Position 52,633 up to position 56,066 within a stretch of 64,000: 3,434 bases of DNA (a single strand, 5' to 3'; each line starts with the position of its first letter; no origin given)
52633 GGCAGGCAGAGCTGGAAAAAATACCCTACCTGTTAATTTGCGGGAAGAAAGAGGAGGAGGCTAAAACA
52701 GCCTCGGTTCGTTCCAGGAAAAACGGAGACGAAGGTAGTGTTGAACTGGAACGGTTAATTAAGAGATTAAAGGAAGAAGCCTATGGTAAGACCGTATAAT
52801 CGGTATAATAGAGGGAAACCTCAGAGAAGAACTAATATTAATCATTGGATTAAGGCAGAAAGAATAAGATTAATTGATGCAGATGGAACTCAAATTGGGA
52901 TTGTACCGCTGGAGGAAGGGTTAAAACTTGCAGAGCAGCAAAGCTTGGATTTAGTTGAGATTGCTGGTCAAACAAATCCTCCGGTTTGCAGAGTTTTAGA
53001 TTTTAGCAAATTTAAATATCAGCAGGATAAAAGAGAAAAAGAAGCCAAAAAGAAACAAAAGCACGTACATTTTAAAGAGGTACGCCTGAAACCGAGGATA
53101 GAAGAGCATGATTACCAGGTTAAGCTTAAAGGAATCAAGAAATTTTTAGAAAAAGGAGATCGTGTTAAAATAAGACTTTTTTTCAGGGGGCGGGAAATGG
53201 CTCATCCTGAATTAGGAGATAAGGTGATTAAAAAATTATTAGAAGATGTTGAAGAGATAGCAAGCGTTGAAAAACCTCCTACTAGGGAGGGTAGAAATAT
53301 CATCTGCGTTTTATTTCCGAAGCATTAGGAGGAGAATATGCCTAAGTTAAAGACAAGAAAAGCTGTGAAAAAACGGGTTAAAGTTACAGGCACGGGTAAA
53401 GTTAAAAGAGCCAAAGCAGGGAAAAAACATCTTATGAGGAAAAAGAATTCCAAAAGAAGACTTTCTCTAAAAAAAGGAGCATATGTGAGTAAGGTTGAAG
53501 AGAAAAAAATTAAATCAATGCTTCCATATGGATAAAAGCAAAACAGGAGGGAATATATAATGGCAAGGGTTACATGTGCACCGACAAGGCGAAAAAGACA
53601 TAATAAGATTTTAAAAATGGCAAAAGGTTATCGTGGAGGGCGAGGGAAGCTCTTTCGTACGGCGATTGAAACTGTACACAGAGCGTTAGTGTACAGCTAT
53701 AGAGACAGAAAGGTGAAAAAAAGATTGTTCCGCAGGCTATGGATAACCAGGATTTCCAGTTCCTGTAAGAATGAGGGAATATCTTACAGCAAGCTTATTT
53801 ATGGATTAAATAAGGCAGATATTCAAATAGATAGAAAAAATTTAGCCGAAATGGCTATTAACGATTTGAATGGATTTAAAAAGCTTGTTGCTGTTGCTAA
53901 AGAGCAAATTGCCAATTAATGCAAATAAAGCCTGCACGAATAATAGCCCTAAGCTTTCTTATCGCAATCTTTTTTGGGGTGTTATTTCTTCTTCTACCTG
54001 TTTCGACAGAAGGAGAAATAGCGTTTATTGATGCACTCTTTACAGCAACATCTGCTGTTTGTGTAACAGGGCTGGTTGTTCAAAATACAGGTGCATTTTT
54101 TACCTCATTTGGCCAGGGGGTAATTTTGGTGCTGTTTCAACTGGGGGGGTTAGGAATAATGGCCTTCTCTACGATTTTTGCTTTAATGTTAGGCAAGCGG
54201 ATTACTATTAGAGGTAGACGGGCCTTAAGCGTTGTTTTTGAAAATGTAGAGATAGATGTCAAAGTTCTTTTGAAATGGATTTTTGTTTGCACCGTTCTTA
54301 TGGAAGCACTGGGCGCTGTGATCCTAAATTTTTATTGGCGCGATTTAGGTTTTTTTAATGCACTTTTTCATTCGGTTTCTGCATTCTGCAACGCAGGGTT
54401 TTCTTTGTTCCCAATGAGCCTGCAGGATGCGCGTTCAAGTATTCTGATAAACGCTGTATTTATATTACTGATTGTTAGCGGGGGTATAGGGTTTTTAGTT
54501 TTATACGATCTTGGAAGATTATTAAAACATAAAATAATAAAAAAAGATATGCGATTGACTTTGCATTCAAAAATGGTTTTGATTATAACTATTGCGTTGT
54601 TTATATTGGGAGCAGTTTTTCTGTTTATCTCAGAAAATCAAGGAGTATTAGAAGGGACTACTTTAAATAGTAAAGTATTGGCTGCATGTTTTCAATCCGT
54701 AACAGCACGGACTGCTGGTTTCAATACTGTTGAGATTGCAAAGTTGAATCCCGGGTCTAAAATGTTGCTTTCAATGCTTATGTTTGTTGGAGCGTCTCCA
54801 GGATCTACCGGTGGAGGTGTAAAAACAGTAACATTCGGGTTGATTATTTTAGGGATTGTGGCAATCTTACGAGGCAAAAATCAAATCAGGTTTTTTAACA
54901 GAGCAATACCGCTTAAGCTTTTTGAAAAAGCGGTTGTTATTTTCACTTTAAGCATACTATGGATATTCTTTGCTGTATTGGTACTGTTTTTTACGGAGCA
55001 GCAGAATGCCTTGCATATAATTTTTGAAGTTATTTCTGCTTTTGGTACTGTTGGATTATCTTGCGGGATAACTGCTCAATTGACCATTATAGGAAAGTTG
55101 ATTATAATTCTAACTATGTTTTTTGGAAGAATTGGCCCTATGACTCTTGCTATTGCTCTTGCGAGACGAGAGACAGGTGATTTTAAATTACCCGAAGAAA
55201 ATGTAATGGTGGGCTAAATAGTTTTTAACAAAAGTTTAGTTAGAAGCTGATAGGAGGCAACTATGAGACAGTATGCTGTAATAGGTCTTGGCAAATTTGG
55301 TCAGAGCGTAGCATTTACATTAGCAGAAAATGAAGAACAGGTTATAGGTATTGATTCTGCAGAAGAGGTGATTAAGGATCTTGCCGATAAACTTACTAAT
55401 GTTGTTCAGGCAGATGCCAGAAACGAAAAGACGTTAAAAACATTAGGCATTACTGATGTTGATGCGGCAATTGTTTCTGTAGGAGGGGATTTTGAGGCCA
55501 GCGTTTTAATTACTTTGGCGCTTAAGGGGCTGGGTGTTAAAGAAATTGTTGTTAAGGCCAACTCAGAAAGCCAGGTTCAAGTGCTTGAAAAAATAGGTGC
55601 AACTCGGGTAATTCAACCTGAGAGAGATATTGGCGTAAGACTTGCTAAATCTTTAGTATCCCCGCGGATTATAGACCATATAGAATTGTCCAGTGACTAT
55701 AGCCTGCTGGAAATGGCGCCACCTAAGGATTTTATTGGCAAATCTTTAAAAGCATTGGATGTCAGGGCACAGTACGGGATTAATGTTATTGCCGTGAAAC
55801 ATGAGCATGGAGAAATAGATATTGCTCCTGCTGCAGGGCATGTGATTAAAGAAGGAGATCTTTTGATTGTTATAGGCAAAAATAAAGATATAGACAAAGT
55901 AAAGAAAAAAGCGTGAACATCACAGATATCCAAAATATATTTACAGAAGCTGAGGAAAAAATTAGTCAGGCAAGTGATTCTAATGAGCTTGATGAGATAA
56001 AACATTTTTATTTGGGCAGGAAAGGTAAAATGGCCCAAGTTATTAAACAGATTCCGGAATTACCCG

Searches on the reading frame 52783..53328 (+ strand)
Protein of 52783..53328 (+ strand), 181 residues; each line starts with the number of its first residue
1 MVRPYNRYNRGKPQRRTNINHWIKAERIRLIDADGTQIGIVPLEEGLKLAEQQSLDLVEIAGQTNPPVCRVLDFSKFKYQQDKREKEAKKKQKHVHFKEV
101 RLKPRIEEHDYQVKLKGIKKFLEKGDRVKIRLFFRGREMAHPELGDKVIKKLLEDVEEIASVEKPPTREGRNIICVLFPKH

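Call 72: search_protein_families(library=pfam, proteins=[window:52783-53328:+])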
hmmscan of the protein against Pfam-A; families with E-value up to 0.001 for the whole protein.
window:52783-53328:+ (181 aa): 2 families
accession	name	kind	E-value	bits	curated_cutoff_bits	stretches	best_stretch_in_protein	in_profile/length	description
PF00707.27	IF3_C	-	9.2e-35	118.9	34.8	1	96-180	2-86/86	Translation initiation factor IF-3, C-terminal domain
PF05198.21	IF3_N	-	4.3e-28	97.7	26.9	1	19-88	1-70/70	Translation initiation factor IF-3, N-terminal domain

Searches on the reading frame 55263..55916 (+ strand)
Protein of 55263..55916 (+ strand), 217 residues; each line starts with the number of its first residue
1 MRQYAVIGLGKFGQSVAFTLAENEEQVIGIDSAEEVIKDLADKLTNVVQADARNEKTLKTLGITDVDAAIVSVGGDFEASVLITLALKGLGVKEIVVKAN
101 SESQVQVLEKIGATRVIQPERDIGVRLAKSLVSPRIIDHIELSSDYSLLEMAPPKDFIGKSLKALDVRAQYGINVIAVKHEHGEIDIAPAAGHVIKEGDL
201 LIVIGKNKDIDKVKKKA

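Call 72: search_protein_families(library=pfam, proteins=[window:55263-55916:+])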
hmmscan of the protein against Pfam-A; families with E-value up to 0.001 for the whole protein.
window:55263-55916:+ (217 aa): 5 families
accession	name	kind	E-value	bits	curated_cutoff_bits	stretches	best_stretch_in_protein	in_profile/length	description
PF02254.24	TrkA_N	-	1.4e-28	100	23.8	1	4-119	1-116/116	TrkA-N domain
PF02080.26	TrkA_C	-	9e-14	51.6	27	1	151-216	6-69/71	TrkA-C domain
PF01210.29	NAD_Gly3P_dh_N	-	8.6e-05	23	23.1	1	5-48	3-46/158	NAD-dependent glycerol-3-phosphate dehydrogenase N-terminus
PF03807.23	F420_oxidored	-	0.00029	21.8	21.6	1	4-56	2-55/94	NADP oxidoreductase coenzyme F420-dependent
PF03446.21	NAD_binding_2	-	0.00035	21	21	1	4-75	2-65/161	NAD binding domain of 6-phosphogluconate dehydrogenase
